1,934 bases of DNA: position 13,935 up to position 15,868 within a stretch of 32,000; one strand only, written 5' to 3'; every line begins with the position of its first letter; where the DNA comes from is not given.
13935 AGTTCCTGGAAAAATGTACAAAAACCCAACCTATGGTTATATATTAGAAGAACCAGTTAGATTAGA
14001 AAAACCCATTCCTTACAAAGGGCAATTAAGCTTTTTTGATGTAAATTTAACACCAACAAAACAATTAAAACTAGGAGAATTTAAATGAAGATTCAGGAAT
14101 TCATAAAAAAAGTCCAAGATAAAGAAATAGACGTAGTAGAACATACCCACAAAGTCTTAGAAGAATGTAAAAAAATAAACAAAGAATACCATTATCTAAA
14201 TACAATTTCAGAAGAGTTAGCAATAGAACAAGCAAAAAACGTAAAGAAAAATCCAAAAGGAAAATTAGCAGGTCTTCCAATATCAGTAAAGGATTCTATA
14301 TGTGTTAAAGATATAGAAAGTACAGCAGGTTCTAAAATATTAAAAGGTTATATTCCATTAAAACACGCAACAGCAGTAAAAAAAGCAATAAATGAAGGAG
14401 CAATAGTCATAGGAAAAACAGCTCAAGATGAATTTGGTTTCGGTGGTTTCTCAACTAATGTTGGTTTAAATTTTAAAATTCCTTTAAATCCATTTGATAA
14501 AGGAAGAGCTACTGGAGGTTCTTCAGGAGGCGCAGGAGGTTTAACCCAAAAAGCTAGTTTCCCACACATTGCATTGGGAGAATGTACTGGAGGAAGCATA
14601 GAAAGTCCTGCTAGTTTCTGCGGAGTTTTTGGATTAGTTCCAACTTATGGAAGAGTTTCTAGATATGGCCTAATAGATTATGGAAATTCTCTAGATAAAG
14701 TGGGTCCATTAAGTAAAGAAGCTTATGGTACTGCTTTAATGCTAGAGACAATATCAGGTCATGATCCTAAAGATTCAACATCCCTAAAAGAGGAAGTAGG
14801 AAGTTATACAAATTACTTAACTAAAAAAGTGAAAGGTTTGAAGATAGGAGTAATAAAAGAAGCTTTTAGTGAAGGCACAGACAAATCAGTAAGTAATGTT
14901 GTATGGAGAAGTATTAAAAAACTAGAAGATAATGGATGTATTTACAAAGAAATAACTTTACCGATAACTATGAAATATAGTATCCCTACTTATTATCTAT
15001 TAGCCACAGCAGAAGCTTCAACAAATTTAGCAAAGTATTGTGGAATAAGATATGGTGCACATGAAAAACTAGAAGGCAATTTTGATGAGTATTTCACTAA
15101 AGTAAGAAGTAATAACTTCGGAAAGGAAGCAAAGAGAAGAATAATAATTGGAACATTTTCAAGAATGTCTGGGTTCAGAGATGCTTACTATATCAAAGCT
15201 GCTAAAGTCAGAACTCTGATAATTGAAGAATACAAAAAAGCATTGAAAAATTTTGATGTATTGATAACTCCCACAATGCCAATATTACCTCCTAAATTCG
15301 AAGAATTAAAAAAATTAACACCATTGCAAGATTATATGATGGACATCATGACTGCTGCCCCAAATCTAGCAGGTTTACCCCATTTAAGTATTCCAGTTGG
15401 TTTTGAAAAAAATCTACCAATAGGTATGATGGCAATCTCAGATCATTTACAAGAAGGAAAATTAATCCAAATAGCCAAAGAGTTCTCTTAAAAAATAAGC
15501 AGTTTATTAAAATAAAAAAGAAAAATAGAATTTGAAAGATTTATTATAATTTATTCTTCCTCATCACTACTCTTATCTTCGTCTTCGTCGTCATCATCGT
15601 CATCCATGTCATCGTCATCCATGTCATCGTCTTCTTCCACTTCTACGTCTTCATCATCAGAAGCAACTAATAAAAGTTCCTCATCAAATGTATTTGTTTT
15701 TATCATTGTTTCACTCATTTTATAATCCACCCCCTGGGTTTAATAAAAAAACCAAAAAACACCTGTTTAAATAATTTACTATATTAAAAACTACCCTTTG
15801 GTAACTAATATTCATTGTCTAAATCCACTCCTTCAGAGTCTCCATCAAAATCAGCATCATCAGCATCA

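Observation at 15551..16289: Three tandem hyper-acidic mini-proteins, each with its own strong ribosome-binding site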

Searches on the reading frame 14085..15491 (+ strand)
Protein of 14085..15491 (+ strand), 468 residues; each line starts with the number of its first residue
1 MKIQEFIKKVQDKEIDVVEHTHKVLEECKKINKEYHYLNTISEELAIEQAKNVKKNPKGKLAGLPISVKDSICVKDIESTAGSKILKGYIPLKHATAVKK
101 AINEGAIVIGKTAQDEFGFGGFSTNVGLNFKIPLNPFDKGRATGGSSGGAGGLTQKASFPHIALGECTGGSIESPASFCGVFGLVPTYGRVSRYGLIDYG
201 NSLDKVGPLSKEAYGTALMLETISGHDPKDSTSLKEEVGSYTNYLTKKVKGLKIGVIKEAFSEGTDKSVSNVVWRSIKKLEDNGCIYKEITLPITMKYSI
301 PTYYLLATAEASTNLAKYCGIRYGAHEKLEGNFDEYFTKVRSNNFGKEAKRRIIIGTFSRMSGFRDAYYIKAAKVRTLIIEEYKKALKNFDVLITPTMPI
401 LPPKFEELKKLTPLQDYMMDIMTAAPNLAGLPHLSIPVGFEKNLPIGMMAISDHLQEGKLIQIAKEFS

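Call 7: search_protein_families(library=pfam, proteins=[window:14085-15491:+], max_evalue=0.01)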
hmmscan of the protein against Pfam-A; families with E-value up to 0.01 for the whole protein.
window:14085-15491:+ (468 aa): 1 family
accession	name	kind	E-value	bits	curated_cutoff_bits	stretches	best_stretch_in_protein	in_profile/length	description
PF01425.27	Amidase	-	5.1e-109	365.7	27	1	20-460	2-444/445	Amidase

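Call 29: find_homologous_proteins(query=window:14085-15491:+, max_evalue=1e-80)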
Query window:14085-15491:+ (468 aa): 7619 proteins with E <= 1e-80 among 8000 candidates; the best 120 are listed.
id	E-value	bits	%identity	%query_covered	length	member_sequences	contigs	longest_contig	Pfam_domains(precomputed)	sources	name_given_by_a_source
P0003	0.0e+0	1048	100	100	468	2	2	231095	PF01425.27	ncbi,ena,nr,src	ncbi:aspartyl/glutamyl-tRNA amidotransferase subunit A [Candidatus Woesearchaeota archaeon]|nr:aspar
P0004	5.0e-260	881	82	100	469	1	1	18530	PF01425.27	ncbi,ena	-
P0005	2.2e-259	879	82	100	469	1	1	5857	PF01425.27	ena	-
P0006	3.1e-258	876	81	100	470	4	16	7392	PF01425.27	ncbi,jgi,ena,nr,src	ncbi:Asp-tRNA(Asn)/Glu-tRNA(Gln) amidotransferase subunit GatA [Candidatus Woesearchaeota archaeon]|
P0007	1.7e-255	866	82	100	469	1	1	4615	PF01425.27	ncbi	-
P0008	2.6e-255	866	81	100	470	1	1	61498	PF01425.27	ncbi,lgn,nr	ncbi:Asp-tRNA(Asn)/Glu-tRNA(Gln) amidotransferase subunit GatA [Candidatus Woesearchaeota archaeon]|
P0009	1.1e-253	861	80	100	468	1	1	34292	PF01425.27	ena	-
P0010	3.5e-252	856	80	100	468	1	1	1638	PF01425.27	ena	-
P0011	4.3e-249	845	79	100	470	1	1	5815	PF01425.27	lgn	-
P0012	2.4e-246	836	77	100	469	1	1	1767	PF01425.27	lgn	-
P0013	1.1e-245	834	79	100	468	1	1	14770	PF01425.27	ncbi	-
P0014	1.2e-245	834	78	100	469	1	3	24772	PF01425.27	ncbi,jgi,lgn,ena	-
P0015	7.0e-244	828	76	100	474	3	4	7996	PF01425.27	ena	-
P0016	7.2e-244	828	77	100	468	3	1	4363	PF01425.27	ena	-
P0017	6.6e-243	825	76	100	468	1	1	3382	PF01425.27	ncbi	-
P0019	1.3e-240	817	76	100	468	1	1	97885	PF01425.27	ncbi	-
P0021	2.9e-235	800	75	100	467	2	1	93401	PF01425.27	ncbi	-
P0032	9.7e-231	785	72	100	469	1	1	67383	PF01425.27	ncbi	-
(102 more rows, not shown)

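Call 30: find_encoding_contigs(protein=P0004, flank=6000, max_places=1)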
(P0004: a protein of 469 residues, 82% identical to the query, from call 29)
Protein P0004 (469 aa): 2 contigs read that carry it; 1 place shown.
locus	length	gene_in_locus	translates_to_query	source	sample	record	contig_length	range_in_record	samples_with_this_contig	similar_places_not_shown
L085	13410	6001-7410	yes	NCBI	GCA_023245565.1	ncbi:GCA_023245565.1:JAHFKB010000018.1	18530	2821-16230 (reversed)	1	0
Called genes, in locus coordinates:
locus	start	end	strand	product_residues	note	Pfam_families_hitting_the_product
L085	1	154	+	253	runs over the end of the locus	PF02811:PHP (weak), PF13263:PHP_C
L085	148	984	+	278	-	PF07136:DUF1385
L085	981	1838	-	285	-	-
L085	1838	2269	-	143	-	-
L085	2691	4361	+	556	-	PF23613:ELP3_N, PF04055:Radical_SAM, PF16199:Radical_SAM_C, PF00583:Acetyltransf_1 (faint)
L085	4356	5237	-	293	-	PF01841:Transglut_core, PF04473:DUF553 (weak)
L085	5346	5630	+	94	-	PF02686:GatC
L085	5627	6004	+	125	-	-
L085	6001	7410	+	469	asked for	PF01425:Amidase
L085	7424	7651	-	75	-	-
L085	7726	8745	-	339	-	PF07787:TMEM43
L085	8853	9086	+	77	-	-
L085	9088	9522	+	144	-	PF11157:DUF2937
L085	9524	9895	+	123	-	-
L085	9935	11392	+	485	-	PF01139:RtcB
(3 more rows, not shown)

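Call 31: find_encoding_contigs(protein=P0008, flank=6000, max_places=1)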
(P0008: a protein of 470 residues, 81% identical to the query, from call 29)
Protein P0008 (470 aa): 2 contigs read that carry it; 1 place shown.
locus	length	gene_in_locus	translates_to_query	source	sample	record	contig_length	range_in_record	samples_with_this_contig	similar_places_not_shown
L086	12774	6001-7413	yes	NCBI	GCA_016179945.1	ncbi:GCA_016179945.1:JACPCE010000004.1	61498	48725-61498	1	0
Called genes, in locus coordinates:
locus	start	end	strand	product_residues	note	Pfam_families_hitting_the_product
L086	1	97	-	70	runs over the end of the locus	-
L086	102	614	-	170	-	PF01978:TrmB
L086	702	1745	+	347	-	PF13379:NMT1_2, PF04069:OpuAC (weak), PF12974:Phosphonate-bd (weak), PF09084:NMT1, PF13379:NMT1_2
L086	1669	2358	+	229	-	PF00005:ABC_tran, PF13304:AAA_21 (weak)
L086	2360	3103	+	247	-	PF00528:BPD_transp_1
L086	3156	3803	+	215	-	PF00702:Hydrolase, PF13419:HAD_2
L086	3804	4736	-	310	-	PF01841:Transglut_core, PF04473:DUF553 (weak)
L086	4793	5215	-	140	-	-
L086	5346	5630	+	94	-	PF02686:GatC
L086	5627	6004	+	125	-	-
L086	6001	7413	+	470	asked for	PF01425:Amidase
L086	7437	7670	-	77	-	-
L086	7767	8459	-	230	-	-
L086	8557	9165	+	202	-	-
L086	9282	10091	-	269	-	PF03372:Exo_endo_phos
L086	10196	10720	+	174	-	-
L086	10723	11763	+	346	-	PF01476:LysM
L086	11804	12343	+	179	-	PF00226:DnaJ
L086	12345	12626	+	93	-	-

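Call 32: find_encoding_contigs(protein=P0009, flank=6000, max_places=1)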
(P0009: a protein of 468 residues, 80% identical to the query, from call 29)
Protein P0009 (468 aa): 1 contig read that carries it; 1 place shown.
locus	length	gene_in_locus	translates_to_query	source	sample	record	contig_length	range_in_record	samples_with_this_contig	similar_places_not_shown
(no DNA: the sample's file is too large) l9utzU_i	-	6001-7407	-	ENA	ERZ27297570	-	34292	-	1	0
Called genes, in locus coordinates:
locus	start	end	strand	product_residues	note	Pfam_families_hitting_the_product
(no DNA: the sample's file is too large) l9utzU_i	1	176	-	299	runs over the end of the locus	PF00574:CLP_protease (faint), PF25145:NfeD1b_N (weak), PF01343:Peptidase_S49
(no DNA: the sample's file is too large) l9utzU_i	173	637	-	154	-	PF06271:RDD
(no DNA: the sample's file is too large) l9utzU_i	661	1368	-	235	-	-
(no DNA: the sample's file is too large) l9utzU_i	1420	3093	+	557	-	PF23613:ELP3_N, PF04055:Radical_SAM, PF16199:Radical_SAM_C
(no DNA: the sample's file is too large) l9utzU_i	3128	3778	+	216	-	PF03070:TENA_THI-4 (weak), PF14518:Haem_oxygenas_2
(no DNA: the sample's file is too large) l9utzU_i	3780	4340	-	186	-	-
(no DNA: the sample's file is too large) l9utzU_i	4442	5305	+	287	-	-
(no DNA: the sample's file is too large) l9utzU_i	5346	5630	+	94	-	PF02686:GatC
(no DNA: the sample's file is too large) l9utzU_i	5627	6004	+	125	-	PF04266:ASCH (weak)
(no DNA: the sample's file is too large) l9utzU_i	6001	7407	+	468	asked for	PF01425:Amidase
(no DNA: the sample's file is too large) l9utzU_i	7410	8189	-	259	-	PF01261:AP_endonuc_2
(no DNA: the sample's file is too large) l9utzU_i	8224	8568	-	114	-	-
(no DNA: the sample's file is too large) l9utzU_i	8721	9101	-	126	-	PF11950:DUF3467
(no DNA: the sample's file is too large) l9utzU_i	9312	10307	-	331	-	PF00571:CBS, PF01769:MgtE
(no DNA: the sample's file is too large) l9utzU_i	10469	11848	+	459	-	PF02934:GatB_N, PF02637:GatB_Yqey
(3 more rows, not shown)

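Call 36: find_related_loci(query=window:14085-15491:+, collection=metagenome_contigs, flank=3000)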
Query window:14085-15491:+ (468 aa) in metagenome_contigs; peptide patterns used: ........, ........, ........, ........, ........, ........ (x = any residue, [..] = any of these).
600 stretches matched a pattern (row limit reached: there are more); 294 encode a relative of the query (tblastn E <= 1e-3); the best 80 are kept; 80 distinct loci.
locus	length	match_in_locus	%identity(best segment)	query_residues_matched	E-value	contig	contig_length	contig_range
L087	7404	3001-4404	78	1-468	0e+0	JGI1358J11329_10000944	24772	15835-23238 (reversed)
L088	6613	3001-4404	78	1-468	0e+0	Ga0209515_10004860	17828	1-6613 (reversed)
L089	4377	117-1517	77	1-467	0e+0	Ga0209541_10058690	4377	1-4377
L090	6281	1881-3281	74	1-467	0e+0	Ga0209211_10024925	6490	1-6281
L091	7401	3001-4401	74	1-467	0e+0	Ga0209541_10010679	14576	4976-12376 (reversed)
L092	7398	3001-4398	74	1-467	0e+0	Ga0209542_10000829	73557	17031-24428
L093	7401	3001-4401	74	1-467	0e+0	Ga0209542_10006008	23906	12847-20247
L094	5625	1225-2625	74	1-467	0e+0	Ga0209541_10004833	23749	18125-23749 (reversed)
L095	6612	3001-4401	73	1-467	0e+0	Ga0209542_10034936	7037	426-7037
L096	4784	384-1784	73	1-467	0e+0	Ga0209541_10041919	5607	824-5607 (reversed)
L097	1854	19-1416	73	1-467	0e+0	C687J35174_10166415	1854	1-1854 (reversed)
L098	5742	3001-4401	73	1-467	0e+0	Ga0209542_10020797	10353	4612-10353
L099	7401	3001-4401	72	1-467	0e+0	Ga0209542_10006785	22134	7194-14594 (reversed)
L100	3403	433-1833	70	1-467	0e+0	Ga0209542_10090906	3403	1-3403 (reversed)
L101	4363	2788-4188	70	1-467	0e+0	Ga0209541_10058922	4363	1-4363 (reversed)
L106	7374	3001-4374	68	3-466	0e+0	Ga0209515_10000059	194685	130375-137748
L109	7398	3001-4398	65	1-467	0e+0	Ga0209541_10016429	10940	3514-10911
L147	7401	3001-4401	66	1-467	0e+0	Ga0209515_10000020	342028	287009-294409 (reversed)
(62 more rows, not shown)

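Call 42: search_protein_families(library=pfam, proteins=[L091:4722-5501:-, L109:4398-5090:-, L147:4402-5109:-, L099:4407-5150:-, L095:5322-5927:-, L098:5200-5622:-, L086:7767-8459:-, L087:4775-5974:-, L089:2638-3732:-, L106:6253-6972:-], max_evalue=0.01)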
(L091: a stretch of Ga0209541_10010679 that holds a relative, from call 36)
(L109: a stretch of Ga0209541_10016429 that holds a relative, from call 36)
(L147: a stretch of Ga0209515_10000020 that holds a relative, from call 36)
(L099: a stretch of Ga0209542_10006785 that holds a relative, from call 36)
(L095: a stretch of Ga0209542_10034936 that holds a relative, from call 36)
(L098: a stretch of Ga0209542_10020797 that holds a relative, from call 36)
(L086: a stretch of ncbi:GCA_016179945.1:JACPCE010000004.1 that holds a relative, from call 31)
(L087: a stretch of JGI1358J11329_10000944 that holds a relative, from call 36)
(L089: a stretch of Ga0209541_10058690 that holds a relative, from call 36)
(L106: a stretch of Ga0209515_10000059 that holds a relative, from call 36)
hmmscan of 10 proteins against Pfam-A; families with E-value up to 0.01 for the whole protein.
L091:4722-5501:- (259 aa): 2 families
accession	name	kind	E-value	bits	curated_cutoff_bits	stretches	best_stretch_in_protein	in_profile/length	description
PF01261.30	AP_endonuc_2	-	2.3e-27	96.7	31.1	1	20-181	2-169/249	Xylose isomerase-like TIM barrel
PF05114.20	MbnB_TglH_ChrH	-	0.0051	16.5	25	1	112-207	110-203/263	RiPP precursor modification enzyme MbnB/TglH/ChrH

L109:4398-5090:- (230 aa): 1 family
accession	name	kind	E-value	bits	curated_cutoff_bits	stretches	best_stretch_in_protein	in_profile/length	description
PF13263.12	PHP_C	-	2.2e-10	40.4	21.3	1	144-196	4-56/56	PHP-associated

L147:4402-5109:- (235 aa): 1 family
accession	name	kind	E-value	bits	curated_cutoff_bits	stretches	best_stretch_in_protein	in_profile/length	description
PF07705.17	CARDB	-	0.0017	19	22.7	1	127-156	71-100/101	CARDB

L099:4407-5150:- (247 aa): 0 families

L095:5322-5927:- (201 aa): 2 families
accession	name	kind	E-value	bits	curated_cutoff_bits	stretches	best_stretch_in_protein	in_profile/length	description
PF00881.29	Nitroreductase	-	5.6e-23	82.4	23.5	1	23-166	1-167/167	Nitroreductase family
PF14512.11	TM1586_NiRdase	-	6.6e-09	36.1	27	1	37-68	155-186/215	Putative TM nitroreductase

L098:5200-5622:- (140 aa): 2 families
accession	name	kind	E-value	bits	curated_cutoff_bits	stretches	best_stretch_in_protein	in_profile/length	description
PF05239.21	PRC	-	1.5e-13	51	21.2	2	75-128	6-63/78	PRC-barrel domain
PF24986.1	PRC_RimM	-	0.00095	19.2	27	0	77-98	3-24/69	RimM PRC barrel domain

L086:7767-8459:- (230 aa): 1 family
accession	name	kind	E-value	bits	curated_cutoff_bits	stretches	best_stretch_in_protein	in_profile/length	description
PF02518.31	HATPase_c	-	0.00051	20.9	26.4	1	120-164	6-51/111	Histidine kinase-, DNA gyrase B-, and HSP90-like ATPase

L087:4775-5974:- (399 aa): 7 families
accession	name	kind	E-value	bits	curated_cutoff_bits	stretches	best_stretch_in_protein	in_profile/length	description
PF00069.31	Pkinase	-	5.6e-20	72.3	31.7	1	164-314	70-202/263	Protein kinase domain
PF07714.23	PK_Tyr_Ser-Thr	-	8.3e-09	35.6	23.1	1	143-299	51-194/258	Protein tyrosine and serine/threonine kinase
PF01636.29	APH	-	1.4e-06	28.7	23.2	1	212-240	168-198/239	Phosphotransferase enzyme family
PF19974.5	TCAD9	-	3.6e-06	26.8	40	1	199-243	288-328/429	Ternary complex associated domain 9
PF01163.29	RIO1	-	0.00017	21.7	22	1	172-237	84-149/187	RIO domain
PF03109.22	ABC1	-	0.0018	17.9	22.9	1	172-238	146-213/244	ABC1 atypical kinase-like domain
PF06293.20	Kdo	-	0.0031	17.4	21.3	1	179-239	103-169/207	Lipopolysaccharide kinase (Kdo/WaaP) family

L089:2638-3732:- (364 aa): 2 families
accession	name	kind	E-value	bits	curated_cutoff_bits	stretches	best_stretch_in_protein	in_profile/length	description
PF00535.33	Glycos_transf_2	-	5.7e-14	52.8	23.3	1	5-127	1-130/168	Glycosyl transferase family 2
PF13704.12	Glyco_tranf_2_4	-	0.0024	18.7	27.5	1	11-87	1-84/98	Glycosyl transferase family 2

L106:6253-6972:- (239 aa): 2 families
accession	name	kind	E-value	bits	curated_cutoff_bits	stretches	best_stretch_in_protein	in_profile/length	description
PF13263.12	PHP_C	-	2.7e-10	40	21.3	1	143-194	3-55/56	PHP-associated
PF02811.25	PHP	-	1.9e-06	28.7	26.4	1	7-88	3-71/164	PHP domain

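Call 67: find_encoding_contigs(protein=P0019, flank=5000, max_places=1)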
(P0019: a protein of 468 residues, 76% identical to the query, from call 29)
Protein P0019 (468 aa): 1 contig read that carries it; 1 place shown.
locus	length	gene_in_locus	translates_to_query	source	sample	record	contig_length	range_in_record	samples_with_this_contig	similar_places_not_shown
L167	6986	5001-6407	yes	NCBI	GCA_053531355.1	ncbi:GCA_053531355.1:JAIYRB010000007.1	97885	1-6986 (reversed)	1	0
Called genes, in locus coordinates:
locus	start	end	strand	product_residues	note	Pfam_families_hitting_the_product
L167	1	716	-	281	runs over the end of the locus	PF01841:Transglut_core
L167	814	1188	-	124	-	-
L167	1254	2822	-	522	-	PF06745:ATPase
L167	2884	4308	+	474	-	PF00939:Na_sulph_symp, PF03600:CitMHS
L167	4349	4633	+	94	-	PF02686:GatC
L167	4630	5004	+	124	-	PF04266:ASCH (weak)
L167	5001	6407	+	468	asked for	PF01425:Amidase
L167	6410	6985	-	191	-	?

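Call 68: find_encoding_contigs(protein=P0021, flank=5000, max_places=1)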
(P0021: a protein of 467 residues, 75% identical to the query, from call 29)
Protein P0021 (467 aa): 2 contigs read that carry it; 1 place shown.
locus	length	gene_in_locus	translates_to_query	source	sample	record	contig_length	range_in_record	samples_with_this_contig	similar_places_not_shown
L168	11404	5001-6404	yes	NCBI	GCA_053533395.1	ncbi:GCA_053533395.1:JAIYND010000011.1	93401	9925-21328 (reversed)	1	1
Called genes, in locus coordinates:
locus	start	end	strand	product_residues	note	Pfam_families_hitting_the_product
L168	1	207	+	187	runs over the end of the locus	PF13189:Cytidylate_kin2, PF02224:Cytidylate_kin (faint), PF13207:AAA_17 (weak), PF13238:AAA_18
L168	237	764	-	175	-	-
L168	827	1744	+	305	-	-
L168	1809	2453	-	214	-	PF01936:NYN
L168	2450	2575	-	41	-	-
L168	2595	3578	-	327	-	PF01841:Transglut_core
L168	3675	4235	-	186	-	PF00561:Abhydrolase_1 (faint), PF06821:Ser_hydrolase, PF12697:Abhydrolase_6 (weak)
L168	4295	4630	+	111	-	PF02686:GatC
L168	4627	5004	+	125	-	PF04266:ASCH (weak)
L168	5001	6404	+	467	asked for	PF01425:Amidase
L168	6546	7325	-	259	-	PF01261:AP_endonuc_2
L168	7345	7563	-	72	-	-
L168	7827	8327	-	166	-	PF11950:DUF3467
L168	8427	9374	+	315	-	PF01544:CorA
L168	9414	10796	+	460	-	PF02934:GatB_N, PF02637:GatB_Yqey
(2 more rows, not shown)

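Call 69: find_encoding_contigs(protein=P0032, flank=5000, max_places=1)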
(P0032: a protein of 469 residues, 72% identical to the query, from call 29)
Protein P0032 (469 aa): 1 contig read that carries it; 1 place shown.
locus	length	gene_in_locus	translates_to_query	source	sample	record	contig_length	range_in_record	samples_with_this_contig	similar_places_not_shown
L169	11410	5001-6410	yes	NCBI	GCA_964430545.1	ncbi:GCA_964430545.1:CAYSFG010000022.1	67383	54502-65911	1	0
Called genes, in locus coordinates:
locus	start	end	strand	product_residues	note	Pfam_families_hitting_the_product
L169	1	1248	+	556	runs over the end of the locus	PF23613:ELP3_N, PF04055:Radical_SAM, PF16199:Radical_SAM_C, PF00583:Acetyltransf_1 (weak)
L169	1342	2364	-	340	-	PF01841:Transglut_core (weak)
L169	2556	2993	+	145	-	-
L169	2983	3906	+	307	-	-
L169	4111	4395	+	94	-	PF02686:GatC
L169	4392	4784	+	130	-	-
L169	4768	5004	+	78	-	-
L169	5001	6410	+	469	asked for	PF01425:Amidase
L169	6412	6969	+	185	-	-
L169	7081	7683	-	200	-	PF01862:PvlArgDC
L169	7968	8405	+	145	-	PF14343:PrcB_C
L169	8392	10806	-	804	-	PF00403:HMA, PF00122:E1-E2_ATPase, PF00702:Hydrolase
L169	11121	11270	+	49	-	-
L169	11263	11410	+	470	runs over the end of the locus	PF07728:AAA_5 (weak), PF17863:AAA_lid_2 (weak)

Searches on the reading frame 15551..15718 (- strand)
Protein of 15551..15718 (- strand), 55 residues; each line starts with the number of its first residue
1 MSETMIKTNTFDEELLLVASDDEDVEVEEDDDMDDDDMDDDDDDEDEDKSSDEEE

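Call 7: search_protein_families(library=pfam, proteins=[window:15551-15718:-], max_evalue=0.01)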
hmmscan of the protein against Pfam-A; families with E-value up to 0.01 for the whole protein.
window:15551-15718:- (55 aa): 0 families

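Call 21: search_protein_families(library=ncbifam, proteins=[window:15551-15718:-], max_evalue=0.01)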
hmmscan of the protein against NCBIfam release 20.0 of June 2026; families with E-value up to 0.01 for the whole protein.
window:15551-15718:- (55 aa): 0 families
